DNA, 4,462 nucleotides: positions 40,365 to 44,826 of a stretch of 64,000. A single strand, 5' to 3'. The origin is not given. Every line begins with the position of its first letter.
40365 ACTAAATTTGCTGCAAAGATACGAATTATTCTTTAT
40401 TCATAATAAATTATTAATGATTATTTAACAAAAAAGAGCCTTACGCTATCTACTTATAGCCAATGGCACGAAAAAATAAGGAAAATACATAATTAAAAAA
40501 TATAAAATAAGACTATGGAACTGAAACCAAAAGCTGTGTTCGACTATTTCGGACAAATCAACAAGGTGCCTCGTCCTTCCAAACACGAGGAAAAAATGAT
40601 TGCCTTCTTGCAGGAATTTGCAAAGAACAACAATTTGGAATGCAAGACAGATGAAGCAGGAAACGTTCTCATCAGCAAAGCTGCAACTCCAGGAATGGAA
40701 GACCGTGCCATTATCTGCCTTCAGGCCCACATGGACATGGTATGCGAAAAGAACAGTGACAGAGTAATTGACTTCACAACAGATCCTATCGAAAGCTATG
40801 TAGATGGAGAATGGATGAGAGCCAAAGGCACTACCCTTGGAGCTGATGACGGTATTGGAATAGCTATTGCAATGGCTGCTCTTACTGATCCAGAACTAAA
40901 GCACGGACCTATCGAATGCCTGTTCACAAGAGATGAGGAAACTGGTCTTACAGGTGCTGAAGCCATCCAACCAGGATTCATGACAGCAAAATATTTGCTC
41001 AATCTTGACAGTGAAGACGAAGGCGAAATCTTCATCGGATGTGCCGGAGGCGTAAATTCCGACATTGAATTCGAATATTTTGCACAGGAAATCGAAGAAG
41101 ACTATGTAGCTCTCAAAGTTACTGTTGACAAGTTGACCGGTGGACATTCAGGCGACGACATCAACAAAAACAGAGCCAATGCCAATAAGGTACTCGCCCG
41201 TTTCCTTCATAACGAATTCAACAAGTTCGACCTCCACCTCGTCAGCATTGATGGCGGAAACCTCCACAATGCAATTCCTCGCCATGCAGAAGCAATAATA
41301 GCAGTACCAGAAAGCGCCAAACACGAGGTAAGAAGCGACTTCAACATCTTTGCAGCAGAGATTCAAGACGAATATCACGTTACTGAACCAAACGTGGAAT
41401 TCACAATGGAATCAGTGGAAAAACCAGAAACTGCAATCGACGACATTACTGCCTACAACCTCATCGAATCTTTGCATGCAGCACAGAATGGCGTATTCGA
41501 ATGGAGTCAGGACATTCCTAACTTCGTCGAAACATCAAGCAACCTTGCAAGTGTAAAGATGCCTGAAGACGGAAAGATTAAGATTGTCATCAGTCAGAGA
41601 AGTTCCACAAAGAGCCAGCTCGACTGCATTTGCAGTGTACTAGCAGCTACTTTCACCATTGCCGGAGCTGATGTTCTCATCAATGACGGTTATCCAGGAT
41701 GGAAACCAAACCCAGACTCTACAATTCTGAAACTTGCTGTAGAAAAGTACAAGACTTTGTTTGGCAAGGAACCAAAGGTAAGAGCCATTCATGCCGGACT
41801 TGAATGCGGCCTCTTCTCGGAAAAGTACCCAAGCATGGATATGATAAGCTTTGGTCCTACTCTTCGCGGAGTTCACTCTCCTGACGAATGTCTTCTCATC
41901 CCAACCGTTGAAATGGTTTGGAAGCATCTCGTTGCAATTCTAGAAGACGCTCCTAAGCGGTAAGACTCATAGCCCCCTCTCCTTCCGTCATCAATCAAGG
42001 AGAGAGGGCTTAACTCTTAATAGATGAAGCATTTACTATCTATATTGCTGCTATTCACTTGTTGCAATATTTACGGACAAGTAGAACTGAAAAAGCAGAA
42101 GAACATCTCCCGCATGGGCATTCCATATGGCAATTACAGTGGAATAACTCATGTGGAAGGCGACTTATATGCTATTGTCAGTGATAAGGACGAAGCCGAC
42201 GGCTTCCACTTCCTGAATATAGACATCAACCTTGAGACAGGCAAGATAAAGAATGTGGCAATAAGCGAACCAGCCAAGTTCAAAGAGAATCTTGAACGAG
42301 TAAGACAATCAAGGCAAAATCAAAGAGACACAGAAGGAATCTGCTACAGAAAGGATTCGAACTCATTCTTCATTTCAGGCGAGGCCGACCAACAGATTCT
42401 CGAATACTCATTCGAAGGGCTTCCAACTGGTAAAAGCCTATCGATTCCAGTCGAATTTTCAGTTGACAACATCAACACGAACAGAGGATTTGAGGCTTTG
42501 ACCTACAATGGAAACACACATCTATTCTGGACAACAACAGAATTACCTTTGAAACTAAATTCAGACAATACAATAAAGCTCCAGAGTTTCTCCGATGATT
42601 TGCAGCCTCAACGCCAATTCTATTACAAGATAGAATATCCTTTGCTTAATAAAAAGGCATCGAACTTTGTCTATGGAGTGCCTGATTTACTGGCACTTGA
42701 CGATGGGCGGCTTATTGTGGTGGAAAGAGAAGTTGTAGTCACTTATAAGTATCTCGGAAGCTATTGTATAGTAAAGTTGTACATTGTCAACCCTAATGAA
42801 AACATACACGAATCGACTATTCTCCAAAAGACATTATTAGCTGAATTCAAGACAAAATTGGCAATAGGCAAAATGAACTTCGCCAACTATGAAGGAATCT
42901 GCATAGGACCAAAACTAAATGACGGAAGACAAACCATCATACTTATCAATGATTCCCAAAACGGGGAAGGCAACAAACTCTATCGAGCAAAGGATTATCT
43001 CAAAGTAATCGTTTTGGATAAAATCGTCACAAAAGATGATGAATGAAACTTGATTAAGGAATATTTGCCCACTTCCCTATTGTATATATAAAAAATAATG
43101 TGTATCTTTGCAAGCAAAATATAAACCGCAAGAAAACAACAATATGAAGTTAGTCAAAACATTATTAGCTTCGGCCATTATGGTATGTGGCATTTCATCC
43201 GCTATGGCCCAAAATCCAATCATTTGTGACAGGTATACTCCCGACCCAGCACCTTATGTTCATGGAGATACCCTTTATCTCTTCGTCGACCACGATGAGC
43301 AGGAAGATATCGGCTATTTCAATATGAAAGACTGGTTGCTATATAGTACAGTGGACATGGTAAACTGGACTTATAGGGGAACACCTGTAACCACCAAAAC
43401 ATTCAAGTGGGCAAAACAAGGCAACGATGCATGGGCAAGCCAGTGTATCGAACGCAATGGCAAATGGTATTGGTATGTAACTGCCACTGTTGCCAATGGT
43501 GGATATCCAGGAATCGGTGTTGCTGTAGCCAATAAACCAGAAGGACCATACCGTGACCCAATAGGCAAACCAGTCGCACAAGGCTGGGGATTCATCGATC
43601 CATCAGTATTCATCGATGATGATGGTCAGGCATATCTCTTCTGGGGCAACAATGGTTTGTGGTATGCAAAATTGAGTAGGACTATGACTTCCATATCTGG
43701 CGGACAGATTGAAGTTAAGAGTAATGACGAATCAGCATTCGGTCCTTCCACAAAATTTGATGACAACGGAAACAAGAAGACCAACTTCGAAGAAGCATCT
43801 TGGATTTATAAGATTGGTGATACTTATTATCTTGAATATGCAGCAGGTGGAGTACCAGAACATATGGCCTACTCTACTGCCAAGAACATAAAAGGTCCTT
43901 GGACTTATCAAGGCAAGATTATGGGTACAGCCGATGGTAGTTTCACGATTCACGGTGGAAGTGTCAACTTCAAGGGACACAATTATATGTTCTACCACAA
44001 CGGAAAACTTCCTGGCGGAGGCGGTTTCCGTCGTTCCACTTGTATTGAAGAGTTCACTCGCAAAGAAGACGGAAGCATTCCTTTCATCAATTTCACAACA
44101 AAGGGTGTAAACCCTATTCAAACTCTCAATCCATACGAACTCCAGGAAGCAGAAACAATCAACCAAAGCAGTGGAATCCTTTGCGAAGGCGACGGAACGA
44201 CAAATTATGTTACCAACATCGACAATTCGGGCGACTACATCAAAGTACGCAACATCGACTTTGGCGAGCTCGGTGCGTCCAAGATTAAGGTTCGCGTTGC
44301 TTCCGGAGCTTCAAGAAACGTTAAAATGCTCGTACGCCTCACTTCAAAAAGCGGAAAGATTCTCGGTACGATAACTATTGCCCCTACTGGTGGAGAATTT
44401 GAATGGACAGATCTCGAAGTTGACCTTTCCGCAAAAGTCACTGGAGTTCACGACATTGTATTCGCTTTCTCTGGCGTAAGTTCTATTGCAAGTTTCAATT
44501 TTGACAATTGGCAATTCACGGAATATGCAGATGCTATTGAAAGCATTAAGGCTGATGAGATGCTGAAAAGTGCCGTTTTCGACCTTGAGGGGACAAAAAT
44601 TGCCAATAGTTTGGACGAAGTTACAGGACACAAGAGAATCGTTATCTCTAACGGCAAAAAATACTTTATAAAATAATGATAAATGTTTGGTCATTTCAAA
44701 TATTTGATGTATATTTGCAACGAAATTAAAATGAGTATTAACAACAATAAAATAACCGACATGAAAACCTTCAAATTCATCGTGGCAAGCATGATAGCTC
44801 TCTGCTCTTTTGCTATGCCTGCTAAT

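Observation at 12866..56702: Dispersed, modular family of tandem arrays with a strict 21-22 bp period, usually four units, each unit carrying a small dyad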

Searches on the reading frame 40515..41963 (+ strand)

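Call 46: search_protein_families(library=pfam, proteins=[window:40515-41963:+])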
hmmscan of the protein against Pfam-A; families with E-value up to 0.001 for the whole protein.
window:40515-41963:+ (482 aa): 2 families
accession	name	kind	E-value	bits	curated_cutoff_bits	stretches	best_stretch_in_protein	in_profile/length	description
PF01546.33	Peptidase_M20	-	6.4e-16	59.3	24.6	1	68-477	1-205/206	Peptidase family M20/M25/M40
PF07687.19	M20_dimer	-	2.4e-07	31.1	21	1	209-288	17-104/107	Peptidase dimerisation domain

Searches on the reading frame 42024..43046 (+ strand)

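Call 46: search_protein_families(library=pfam, proteins=[window:42024-43046:+])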
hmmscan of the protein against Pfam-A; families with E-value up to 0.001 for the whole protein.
window:42024-43046:+ (340 aa): 2 families
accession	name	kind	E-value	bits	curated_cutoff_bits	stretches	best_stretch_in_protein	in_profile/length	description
PF13449.12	Phytase-like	-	4.4e-43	148.6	27.6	1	34-310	2-281/284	Esterase-like activity of phytase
PF06977.17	SdiA-regulated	-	9.6e-06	25.4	21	1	98-183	63-149/249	SdiA-regulated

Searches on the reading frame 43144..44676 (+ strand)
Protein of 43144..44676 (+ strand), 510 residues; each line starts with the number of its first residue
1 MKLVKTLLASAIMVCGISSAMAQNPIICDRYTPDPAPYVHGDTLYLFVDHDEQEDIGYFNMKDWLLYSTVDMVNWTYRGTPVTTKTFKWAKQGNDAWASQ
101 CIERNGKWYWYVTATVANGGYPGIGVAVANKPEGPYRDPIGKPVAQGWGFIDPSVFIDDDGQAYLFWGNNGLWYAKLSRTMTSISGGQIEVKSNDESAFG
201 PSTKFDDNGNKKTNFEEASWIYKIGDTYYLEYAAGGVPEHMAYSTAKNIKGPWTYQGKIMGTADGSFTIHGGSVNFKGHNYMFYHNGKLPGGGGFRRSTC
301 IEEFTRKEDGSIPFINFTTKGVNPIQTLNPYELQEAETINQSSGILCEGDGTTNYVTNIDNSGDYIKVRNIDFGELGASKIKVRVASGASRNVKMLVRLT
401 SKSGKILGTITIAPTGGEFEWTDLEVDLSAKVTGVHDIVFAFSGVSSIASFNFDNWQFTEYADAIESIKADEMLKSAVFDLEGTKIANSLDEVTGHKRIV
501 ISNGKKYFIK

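Call 46: search_protein_families(library=pfam, proteins=[window:43144-44676:+])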
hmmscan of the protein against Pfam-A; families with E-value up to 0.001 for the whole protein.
window:43144-44676:+ (510 aa): 2 families
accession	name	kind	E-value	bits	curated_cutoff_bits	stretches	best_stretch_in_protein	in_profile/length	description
PF04616.20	Glyco_hydro_43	-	5.5e-49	167.5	32.2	1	23-311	2-287/288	Glycosyl hydrolases family 43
PF03422.21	CBM_6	-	5.6e-22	78.8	28.9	1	335-460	1-125/125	Carbohydrate binding module (family 6)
